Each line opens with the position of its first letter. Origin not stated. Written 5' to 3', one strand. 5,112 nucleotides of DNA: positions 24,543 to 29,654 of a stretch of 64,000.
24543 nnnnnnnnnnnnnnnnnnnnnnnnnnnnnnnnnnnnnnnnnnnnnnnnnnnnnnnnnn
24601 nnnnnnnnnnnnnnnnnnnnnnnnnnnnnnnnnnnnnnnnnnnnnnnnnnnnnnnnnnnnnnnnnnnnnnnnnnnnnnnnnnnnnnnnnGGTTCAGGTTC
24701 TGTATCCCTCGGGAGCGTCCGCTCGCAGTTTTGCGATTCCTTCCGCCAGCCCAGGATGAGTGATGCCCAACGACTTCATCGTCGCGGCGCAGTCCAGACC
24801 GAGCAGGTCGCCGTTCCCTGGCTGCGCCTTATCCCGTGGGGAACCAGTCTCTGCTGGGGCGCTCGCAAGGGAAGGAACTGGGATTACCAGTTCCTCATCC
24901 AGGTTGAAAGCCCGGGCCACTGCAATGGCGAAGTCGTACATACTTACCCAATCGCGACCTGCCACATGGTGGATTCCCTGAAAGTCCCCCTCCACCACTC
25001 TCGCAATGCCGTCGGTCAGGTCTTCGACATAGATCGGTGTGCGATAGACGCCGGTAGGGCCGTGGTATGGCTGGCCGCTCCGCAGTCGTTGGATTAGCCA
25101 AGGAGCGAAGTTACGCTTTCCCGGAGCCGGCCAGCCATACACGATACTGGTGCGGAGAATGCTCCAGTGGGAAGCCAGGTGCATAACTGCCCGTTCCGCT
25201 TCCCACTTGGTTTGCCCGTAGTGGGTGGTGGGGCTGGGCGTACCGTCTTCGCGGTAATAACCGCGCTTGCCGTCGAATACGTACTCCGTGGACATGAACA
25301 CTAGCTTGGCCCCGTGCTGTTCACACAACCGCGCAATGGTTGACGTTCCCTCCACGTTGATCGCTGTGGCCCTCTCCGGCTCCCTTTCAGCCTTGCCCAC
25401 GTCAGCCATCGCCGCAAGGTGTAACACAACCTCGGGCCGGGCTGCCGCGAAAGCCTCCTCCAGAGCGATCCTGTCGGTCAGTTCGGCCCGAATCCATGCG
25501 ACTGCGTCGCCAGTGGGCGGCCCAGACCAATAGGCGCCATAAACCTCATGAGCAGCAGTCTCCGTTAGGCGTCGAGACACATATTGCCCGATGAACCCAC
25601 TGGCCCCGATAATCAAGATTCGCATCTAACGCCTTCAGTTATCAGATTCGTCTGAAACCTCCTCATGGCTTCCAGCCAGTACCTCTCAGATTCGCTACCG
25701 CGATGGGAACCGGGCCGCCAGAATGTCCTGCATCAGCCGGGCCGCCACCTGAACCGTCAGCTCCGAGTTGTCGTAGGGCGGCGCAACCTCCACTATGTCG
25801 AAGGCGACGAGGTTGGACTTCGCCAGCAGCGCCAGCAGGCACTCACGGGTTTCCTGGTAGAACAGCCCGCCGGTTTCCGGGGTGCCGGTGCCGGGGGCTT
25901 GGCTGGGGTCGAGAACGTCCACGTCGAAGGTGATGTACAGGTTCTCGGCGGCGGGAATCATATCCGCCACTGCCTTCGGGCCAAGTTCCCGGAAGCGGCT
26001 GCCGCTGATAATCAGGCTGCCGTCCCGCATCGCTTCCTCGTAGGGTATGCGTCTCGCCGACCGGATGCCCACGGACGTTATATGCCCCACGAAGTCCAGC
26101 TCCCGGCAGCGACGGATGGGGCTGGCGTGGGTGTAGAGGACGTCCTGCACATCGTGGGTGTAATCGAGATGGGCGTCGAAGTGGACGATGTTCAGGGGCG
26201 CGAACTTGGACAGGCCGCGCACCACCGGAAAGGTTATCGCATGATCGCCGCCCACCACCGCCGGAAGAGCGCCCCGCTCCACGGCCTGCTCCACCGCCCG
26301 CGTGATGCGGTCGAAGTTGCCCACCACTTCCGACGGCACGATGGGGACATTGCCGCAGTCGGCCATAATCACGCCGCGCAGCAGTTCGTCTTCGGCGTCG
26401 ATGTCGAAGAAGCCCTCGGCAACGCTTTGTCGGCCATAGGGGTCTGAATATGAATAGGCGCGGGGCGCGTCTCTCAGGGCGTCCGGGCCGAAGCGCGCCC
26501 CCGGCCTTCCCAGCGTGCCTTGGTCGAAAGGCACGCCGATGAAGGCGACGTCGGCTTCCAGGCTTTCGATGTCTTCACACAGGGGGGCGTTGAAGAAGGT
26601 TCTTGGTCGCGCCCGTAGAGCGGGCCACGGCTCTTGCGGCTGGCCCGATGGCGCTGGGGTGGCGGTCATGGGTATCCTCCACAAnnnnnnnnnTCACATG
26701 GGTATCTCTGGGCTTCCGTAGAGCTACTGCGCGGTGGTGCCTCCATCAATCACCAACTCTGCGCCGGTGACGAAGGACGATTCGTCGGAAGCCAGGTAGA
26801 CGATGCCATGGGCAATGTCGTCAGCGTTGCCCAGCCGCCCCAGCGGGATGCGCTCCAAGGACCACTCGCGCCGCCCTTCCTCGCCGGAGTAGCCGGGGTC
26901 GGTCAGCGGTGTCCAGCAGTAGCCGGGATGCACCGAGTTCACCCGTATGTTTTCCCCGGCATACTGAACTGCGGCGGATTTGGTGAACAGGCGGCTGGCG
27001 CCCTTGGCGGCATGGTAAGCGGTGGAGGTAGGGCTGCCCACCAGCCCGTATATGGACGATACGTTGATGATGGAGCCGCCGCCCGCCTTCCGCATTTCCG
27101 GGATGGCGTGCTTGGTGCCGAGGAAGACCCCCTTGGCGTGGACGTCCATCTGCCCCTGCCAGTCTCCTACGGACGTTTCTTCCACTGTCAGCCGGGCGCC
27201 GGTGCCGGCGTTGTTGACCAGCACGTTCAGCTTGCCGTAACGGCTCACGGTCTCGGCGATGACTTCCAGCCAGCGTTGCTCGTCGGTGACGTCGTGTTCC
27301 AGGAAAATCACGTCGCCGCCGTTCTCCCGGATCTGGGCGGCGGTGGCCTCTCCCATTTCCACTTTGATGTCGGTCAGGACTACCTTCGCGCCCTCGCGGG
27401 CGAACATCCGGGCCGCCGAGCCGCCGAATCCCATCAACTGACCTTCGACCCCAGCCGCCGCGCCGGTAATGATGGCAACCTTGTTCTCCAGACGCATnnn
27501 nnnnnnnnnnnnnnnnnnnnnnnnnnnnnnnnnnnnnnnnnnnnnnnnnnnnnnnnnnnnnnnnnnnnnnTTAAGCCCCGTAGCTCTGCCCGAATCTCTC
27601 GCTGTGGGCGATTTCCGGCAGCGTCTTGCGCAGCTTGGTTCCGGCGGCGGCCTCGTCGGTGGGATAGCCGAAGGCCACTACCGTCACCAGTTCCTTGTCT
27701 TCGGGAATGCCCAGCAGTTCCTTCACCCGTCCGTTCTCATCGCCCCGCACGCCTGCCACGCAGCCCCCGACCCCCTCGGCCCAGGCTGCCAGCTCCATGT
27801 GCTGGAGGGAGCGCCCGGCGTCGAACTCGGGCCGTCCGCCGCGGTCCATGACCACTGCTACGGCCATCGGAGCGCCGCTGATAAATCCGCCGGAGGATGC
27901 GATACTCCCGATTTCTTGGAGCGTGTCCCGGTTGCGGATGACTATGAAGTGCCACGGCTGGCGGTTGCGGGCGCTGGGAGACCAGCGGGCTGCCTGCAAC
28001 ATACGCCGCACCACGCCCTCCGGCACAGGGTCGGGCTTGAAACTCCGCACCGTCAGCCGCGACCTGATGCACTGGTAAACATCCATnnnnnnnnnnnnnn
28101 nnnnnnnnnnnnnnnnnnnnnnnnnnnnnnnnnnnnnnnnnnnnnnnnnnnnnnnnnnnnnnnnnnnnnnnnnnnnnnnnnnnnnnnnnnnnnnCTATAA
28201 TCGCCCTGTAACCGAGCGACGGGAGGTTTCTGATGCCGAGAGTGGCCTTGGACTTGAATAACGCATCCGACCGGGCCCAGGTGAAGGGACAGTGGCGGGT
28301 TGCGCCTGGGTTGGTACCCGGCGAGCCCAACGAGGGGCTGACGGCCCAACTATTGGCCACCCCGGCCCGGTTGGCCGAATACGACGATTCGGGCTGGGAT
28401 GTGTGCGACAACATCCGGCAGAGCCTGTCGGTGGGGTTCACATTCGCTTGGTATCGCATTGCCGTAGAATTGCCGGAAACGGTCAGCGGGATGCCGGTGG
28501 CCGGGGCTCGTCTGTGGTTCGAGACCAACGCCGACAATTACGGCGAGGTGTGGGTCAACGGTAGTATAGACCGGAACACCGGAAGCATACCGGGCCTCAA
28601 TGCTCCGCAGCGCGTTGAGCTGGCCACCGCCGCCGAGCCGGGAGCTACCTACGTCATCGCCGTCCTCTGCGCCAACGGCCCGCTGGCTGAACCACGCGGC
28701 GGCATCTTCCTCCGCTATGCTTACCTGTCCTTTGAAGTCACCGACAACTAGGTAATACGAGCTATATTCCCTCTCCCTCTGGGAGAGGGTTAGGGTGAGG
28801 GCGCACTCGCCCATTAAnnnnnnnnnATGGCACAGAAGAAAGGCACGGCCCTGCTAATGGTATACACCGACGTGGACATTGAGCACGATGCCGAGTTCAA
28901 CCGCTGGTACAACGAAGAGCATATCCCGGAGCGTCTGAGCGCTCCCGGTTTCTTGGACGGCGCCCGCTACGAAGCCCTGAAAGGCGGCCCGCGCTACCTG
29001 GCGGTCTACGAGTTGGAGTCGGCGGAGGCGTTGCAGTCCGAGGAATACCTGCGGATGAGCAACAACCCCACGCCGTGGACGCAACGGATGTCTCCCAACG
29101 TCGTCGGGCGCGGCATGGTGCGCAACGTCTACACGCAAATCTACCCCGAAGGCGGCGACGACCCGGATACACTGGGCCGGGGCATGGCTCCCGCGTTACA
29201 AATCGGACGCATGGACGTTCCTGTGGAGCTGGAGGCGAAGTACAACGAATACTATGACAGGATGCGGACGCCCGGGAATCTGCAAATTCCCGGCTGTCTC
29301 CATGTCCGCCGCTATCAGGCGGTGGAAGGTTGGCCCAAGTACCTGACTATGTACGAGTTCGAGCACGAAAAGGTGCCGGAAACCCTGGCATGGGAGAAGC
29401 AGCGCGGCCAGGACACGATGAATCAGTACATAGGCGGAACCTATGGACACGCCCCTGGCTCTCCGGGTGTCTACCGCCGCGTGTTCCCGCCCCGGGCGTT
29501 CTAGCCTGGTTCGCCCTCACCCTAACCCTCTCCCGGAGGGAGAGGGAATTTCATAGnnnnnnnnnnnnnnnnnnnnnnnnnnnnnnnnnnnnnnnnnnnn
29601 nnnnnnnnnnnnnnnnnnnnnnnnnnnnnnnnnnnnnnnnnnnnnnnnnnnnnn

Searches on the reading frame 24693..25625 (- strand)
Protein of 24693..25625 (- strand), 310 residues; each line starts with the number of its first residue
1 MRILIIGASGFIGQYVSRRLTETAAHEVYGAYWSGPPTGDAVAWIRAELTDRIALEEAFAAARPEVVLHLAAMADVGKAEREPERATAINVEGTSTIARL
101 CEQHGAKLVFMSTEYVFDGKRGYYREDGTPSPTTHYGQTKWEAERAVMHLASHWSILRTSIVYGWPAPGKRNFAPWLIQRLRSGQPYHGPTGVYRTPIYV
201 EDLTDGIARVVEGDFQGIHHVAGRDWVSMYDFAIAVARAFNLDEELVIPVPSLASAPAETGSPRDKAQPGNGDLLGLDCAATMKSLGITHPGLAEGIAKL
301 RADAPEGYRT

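Call 48: search_protein_families(library=pfam, proteins=[window:24693-25625:-])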
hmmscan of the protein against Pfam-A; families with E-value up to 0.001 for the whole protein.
window:24693-25625:- (310 aa): 7 families
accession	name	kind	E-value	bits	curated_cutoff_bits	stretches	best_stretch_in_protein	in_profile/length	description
PF04321.23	RmlD_sub_bind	-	5.5e-53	180.3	27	1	1-254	1-245/287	RmlD substrate binding domain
PF01370.27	Epimerase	-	1.5e-29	103.6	20.9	1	3-213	1-227/240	NAD dependent epimerase/dehydratase family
PF16363.11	GDP_Man_Dehyd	-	7.6e-16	58.9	27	1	4-159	1-176/332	GDP-mannose 4,6 dehydratase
PF07993.18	NAD_binding_4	-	2e-14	53.8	20.1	1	63-178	88-223/258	Male sterility protein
PF01073.25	3Beta_HSD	-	1.7e-12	47.4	22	1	4-204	1-222/280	3-beta hydroxysteroid dehydrogenase/isomerase family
PF02719.21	Polysacc_synt_2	-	5.6e-10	39.3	20.2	1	47-151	61-153/293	Polysaccharide biosynthesis protein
PF13460.12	NAD_binding_10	-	1.3e-06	28.8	27.2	1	7-166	1-150/184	NAD(P)H-binding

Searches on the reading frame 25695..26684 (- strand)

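Call 52: search_protein_families(library=pfam, proteins=[window:25695-26684:-])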
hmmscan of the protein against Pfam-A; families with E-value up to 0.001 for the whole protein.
window:25695-26684:- (329 aa): 1 family
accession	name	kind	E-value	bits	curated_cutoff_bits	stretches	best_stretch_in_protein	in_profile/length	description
PF00491.26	Arginase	-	1.3e-69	235.3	22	1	44-321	1-277/280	Arginase family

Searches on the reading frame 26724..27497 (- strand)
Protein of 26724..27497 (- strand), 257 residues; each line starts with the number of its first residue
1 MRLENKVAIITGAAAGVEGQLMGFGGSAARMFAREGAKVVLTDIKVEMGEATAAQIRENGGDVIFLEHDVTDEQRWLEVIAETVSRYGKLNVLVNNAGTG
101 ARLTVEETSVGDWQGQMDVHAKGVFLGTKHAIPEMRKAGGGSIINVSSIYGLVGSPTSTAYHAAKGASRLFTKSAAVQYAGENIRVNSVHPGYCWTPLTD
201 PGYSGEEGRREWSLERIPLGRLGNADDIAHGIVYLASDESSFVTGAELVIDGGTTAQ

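Call 52: search_protein_families(library=pfam, proteins=[window:26724-27497:-])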
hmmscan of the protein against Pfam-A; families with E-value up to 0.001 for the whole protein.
window:26724-27497:- (257 aa): 3 families
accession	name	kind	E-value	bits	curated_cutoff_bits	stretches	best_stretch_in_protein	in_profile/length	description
PF13561.12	adh_short_C2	-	4.4e-62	210.2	27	1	23-255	7-236/236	Enoyl-(Acyl carrier protein) reductase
PF00106.31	adh_short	-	4.3e-50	170.4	26.6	1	6-200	1-188/195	short chain dehydrogenase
PF08659.16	KR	-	1e-08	35.8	22.6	1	18-166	6-154/180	KR domain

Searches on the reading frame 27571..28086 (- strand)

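Call 52: search_protein_families(library=pfam, proteins=[window:27571-28086:-])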
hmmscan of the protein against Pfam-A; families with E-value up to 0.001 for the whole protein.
window:27571-28086:- (171 aa): 2 families
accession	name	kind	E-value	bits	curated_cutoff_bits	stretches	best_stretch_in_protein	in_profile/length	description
PF00881.29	Nitroreductase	-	1.6e-28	100.4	23.5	2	7-79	1-73/167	Nitroreductase family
PF14512.11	TM1586_NiRdase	-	3.1e-14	53.6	27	2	65-161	59-150/215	Putative TM nitroreductase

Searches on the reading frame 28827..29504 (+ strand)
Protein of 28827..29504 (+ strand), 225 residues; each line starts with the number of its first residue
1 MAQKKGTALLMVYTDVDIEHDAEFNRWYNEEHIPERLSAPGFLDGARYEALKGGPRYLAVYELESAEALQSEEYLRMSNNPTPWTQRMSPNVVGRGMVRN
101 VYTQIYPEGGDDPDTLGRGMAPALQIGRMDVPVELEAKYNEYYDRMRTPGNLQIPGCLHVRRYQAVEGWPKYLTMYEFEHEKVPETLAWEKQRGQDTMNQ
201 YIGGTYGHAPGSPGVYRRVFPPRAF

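Call 52: search_protein_families(library=pfam, proteins=[window:28827-29504:+])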
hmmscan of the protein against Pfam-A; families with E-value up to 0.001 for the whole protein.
window:28827-29504:+ (225 aa): 2 families
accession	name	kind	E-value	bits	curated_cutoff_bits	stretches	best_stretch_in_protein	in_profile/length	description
PF14114.12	DUF4286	-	2.6e-07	31.3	25.8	1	9-91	3-69/100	Domain of unknown function (DUF4286)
PF03992.22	ABM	-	0.00045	20.8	23.1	0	125-181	4-60/78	Antibiotic biosynthesis monooxygenase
